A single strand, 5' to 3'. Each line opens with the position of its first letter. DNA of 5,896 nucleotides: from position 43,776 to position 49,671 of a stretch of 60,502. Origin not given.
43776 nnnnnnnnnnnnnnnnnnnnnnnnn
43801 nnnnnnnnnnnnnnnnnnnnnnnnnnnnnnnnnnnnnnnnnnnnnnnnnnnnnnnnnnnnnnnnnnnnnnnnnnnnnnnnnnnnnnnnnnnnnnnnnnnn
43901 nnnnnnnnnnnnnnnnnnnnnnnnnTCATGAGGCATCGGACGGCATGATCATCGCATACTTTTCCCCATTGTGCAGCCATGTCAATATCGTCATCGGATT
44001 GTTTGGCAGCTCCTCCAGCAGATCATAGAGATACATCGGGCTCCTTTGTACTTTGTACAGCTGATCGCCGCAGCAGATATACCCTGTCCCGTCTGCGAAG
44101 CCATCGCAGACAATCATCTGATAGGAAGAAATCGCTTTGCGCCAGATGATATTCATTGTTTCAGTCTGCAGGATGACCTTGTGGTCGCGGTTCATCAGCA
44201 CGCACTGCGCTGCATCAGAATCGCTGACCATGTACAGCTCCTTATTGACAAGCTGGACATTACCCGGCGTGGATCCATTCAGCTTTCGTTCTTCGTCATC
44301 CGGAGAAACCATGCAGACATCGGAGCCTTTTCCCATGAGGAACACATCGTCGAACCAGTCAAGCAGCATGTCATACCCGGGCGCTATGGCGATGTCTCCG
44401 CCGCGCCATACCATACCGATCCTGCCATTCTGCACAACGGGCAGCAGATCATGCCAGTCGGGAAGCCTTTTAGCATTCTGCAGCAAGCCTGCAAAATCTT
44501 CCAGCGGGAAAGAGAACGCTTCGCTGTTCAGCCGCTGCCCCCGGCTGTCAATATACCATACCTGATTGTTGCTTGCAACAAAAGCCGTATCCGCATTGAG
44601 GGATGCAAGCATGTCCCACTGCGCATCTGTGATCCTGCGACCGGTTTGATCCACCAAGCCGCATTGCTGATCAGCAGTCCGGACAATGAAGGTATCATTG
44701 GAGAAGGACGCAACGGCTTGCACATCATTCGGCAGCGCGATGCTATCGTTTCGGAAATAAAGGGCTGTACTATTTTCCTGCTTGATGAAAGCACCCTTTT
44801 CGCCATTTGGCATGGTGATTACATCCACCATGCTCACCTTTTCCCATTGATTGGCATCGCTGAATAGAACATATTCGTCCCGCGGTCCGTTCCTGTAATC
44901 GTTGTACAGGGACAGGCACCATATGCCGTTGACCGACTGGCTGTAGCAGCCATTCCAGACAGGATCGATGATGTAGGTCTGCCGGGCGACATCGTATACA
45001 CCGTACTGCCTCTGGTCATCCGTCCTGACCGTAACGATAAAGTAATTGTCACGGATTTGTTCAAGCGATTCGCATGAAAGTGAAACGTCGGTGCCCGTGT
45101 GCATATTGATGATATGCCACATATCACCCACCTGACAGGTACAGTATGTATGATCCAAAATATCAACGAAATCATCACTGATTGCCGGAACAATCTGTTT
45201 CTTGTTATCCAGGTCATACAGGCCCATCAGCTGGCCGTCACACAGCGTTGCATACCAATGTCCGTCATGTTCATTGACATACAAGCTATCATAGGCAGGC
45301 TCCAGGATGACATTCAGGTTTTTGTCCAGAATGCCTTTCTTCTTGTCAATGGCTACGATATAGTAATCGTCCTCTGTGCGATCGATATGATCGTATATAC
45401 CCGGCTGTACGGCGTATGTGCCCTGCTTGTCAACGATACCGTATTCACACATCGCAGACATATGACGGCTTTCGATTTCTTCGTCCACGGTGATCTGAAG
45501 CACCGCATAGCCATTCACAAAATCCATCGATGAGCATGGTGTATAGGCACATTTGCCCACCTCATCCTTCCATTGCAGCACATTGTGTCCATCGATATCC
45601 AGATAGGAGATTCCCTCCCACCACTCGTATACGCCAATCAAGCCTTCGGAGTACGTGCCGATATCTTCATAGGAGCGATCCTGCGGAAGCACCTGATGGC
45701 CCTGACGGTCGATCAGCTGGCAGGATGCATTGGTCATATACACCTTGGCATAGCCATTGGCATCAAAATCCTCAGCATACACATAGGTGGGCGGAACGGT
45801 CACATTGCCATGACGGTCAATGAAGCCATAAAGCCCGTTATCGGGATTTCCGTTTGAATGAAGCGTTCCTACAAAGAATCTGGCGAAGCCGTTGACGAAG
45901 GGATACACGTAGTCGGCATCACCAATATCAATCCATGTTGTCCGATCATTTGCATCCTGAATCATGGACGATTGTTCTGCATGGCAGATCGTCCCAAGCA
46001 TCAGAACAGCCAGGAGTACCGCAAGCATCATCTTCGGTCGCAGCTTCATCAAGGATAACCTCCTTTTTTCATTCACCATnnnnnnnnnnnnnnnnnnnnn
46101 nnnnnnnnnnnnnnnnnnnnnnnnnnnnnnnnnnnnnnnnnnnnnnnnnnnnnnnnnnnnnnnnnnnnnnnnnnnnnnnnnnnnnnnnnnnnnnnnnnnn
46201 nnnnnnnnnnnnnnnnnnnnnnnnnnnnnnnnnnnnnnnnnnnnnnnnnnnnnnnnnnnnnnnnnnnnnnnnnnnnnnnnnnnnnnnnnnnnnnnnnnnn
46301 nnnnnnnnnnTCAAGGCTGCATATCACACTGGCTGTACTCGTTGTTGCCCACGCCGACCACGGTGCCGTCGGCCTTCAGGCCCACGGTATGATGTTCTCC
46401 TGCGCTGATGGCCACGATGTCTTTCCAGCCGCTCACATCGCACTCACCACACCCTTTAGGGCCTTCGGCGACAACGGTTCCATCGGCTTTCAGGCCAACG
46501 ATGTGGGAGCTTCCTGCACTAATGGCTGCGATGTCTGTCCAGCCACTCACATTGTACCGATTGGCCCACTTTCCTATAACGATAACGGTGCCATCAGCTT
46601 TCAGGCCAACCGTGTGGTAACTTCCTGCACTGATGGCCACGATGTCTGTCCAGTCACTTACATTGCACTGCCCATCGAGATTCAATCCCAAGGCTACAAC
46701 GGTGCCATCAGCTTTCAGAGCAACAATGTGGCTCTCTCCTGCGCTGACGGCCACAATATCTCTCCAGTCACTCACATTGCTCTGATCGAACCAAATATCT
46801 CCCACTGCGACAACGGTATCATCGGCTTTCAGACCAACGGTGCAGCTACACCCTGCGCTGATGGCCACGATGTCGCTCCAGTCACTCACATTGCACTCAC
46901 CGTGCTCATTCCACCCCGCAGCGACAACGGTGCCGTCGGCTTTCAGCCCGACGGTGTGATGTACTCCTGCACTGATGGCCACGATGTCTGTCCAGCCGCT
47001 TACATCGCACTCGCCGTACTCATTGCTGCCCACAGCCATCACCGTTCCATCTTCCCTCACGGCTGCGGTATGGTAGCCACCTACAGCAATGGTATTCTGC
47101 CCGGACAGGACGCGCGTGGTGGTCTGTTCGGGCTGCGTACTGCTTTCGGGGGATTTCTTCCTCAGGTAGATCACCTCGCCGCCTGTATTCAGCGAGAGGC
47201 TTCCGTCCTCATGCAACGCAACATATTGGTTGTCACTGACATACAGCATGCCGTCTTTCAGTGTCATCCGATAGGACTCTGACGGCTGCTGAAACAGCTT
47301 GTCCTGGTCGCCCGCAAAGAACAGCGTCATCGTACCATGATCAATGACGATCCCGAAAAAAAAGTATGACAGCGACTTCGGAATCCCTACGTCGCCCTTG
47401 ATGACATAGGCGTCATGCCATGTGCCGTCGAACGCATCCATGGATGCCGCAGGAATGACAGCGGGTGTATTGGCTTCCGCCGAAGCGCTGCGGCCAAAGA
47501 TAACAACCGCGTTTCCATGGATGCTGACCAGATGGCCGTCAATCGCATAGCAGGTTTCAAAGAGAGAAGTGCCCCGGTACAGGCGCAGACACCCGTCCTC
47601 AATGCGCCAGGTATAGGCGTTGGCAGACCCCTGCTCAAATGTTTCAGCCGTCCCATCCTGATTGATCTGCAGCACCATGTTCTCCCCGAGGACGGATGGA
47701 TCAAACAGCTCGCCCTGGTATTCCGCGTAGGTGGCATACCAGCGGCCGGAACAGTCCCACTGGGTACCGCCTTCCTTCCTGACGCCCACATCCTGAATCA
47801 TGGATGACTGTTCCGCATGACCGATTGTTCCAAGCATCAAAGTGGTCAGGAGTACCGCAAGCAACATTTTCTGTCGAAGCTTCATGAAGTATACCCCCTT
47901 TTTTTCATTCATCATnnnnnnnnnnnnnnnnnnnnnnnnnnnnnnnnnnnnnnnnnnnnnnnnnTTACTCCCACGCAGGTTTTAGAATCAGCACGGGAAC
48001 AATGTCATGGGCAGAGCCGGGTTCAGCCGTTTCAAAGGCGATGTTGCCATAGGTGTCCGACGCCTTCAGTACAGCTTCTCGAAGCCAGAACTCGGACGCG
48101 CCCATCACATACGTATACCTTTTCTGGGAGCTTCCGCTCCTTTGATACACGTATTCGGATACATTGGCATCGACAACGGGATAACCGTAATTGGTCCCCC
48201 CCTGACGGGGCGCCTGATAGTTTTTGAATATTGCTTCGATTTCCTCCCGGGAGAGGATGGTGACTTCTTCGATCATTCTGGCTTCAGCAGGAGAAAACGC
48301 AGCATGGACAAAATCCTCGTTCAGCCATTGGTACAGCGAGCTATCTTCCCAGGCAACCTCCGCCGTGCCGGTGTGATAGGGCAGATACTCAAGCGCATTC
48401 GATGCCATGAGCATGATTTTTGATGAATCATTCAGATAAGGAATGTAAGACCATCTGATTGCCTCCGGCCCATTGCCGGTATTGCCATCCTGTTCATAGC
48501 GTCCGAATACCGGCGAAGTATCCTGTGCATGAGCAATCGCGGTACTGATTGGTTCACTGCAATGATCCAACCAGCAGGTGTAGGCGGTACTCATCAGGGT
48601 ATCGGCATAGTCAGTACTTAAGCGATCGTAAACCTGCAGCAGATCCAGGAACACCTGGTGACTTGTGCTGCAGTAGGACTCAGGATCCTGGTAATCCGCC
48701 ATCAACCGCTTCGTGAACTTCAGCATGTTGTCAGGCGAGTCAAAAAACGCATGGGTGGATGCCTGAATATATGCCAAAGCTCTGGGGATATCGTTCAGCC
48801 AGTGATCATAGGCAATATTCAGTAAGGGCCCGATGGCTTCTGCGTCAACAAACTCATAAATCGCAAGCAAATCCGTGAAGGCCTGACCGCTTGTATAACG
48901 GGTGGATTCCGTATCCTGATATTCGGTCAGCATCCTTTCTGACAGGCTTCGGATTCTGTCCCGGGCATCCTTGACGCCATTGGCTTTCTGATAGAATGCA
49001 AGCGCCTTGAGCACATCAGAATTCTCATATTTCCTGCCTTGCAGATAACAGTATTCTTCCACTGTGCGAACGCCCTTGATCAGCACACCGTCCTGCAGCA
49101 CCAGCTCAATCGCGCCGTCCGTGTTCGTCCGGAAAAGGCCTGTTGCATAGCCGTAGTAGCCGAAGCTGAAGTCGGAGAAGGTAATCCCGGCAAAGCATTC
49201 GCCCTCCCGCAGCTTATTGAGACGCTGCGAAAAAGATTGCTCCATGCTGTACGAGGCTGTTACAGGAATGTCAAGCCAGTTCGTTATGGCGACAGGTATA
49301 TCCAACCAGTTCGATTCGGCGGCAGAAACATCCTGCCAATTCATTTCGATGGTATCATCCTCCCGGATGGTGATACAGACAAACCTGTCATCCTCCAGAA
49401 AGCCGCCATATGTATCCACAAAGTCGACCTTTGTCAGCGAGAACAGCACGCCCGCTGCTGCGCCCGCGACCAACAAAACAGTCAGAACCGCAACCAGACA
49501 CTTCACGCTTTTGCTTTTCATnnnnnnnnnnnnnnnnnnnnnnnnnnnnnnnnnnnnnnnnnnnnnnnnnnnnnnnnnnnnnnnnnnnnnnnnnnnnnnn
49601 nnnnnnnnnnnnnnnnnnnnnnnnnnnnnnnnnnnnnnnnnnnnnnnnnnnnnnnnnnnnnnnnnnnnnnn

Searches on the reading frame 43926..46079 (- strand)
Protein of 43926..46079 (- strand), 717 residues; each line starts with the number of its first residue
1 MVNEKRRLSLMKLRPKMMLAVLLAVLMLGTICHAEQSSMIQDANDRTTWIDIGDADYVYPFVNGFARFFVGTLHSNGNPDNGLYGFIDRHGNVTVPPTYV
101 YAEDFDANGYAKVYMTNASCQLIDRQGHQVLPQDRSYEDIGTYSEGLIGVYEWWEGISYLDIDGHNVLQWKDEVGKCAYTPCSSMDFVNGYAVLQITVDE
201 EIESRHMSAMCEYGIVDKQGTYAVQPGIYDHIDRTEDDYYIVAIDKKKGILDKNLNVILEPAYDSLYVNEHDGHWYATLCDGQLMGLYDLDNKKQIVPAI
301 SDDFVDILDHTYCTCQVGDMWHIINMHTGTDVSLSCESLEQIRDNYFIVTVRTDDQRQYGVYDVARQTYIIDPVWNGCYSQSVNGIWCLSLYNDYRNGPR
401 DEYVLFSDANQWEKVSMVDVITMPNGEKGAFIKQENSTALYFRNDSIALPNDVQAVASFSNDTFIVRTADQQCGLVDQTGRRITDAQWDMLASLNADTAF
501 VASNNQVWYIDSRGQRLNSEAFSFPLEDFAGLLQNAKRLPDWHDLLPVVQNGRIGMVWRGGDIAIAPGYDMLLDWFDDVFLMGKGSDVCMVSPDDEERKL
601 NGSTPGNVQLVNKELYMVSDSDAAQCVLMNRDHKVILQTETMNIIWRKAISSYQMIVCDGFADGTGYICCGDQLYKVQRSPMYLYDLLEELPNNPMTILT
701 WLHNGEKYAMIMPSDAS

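Call 63: search_protein_families(library=pfam, proteins=[window:43926-46079:-], max_evalue=0.01)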
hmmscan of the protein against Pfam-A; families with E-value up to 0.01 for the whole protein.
window:43926-46079:- (717 aa): 1 family
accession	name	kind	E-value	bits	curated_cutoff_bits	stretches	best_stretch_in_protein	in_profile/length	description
PF14903.11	WG_beta_rep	-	1.4e-17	63.8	25.6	2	84-113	1-29/35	WG containing repeat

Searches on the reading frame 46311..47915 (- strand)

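Call 63: search_protein_families(library=pfam, proteins=[window:46311-47915:-], max_evalue=0.01)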
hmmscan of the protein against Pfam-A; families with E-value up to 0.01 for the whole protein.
window:46311-47915:- (534 aa): 3 families
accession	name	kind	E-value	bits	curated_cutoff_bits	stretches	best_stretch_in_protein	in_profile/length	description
PF13540.12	RCC1_2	-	3.6e-44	147.9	22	6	500-529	1-30/30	Regulator of chromosome condensation (RCC1) repeat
PF25390.1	WD40_RLD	-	2.9e-29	103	150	2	309-530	31-278/363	RCC1-like domain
PF25485.1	DUF7908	-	0.0004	21.1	27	1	200-299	26-118/134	Domain of unknown function (DUF7908)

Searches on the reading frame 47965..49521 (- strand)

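Call 63: search_protein_families(library=pfam, proteins=[window:47965-49521:-], max_evalue=0.01)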
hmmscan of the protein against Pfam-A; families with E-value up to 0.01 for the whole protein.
window:47965-49521:- (518 aa): 1 family
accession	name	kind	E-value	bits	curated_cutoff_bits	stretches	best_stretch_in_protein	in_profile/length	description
PF19789.6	DUF6273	-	8.9e-08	32.6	23.5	1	368-427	3-68/172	Domain of unknown function (DUF6273)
